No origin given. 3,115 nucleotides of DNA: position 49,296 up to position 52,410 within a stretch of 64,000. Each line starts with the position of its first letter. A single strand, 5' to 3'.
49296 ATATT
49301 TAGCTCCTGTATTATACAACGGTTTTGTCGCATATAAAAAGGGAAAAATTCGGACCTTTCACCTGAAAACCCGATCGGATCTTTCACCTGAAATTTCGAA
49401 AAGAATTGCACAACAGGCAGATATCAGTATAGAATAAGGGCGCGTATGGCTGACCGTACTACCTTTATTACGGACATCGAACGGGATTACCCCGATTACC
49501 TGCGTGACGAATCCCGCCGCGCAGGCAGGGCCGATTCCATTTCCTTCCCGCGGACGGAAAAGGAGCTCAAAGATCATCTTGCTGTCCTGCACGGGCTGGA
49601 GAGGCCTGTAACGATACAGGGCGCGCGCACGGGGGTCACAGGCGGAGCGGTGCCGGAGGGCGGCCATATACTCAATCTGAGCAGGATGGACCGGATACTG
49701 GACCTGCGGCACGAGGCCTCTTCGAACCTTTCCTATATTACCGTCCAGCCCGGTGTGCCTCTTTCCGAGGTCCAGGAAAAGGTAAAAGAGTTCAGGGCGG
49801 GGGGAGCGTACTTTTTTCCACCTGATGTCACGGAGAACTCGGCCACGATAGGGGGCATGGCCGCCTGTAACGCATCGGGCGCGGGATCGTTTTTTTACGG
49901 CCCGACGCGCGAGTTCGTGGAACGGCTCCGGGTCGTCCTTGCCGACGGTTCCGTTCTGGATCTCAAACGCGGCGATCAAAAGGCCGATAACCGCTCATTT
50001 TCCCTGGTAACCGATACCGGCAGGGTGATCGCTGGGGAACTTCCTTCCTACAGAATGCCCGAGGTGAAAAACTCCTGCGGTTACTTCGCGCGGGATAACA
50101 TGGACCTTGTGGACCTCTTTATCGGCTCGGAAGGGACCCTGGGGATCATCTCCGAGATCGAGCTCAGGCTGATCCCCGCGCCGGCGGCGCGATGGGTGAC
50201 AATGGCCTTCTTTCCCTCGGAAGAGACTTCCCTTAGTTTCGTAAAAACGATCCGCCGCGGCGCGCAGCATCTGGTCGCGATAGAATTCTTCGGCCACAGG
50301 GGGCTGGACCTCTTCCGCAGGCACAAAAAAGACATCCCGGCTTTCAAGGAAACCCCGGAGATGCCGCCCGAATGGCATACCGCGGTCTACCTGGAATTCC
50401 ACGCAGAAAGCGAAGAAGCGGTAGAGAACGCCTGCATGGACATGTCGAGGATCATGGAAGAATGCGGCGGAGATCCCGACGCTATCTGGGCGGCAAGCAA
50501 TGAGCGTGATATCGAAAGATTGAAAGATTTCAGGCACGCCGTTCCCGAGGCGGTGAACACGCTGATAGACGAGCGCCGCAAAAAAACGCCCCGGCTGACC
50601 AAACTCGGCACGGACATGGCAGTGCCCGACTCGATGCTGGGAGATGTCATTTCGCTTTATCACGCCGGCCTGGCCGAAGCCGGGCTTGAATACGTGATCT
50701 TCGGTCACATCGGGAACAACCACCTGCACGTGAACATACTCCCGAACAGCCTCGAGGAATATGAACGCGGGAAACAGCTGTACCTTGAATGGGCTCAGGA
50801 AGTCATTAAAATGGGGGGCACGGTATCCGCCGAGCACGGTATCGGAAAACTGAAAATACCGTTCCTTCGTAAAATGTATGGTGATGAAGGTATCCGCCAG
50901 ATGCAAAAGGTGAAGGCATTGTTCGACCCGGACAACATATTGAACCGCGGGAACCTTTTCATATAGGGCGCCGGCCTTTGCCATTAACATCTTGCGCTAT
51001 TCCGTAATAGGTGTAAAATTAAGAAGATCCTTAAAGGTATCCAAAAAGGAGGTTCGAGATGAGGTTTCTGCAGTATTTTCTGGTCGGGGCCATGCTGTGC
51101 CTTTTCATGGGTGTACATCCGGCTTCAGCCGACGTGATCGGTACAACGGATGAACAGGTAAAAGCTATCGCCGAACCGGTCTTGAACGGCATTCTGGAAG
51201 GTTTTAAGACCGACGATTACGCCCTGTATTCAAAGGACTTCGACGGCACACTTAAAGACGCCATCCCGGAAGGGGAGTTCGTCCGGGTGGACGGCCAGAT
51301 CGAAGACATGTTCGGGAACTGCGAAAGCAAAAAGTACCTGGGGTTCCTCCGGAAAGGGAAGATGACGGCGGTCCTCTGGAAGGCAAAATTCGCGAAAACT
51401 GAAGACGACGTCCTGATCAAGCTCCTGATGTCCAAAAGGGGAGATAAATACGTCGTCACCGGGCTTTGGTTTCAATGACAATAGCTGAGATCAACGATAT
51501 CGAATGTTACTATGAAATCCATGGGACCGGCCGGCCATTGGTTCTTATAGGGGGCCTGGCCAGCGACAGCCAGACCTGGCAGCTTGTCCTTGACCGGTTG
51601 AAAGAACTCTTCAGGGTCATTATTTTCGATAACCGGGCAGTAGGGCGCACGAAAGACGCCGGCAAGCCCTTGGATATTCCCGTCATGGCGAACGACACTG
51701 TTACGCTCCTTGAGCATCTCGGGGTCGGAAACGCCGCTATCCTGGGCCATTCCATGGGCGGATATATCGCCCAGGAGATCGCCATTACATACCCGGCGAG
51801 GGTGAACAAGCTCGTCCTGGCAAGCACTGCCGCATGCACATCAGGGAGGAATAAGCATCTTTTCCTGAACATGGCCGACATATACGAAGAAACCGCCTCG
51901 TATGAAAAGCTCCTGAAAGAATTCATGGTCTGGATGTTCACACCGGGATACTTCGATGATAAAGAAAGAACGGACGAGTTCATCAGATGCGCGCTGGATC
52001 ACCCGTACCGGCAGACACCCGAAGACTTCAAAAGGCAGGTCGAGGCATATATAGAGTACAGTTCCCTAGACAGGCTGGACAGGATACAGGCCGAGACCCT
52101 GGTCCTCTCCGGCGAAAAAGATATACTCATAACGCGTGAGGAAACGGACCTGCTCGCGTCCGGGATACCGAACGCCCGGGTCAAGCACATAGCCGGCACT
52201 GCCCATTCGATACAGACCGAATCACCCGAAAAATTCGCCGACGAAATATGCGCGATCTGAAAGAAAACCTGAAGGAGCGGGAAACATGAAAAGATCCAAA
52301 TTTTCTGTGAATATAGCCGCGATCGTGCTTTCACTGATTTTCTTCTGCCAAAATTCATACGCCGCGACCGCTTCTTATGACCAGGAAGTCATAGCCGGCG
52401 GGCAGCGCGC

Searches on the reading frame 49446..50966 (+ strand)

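Call 52: search_protein_families(library=pfam, proteins=[window:49446-50966:+], max_evalue=0.00001)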
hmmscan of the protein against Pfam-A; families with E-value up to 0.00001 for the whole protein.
window:49446-50966:+ (506 aa): 2 families
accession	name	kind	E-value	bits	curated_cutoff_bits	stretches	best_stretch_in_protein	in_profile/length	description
PF02913.24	FAD-oxidase_C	-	5.1e-43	148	21.2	1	246-503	2-247/248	FAD linked oxidases, C-terminal domain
PF01565.28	FAD_binding_4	-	9.1e-27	93.9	26.4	1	32-173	4-138/139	FAD binding domain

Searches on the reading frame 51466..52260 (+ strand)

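Call 52: search_protein_families(library=pfam, proteins=[window:51466-52260:+], max_evalue=0.00001)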
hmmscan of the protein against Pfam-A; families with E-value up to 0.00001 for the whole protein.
window:51466-52260:+ (264 aa): 4 families
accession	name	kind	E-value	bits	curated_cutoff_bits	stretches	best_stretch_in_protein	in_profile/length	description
PF00561.26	Abhydrolase_1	-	4.5e-25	89.2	25.8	1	24-253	2-244/245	alpha/beta hydrolase fold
PF12697.13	Abhydrolase_6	-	4.6e-17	63.8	26.3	1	25-259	1-216/217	Alpha/beta hydrolase family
PF12146.15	Hydrolase_4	-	6.4e-15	55.5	27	1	25-253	7-238/239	Serine aminopeptidase, S33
PF03096.20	Ndr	-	6.5e-06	25.5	23.3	1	74-217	85-228/283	Ndr family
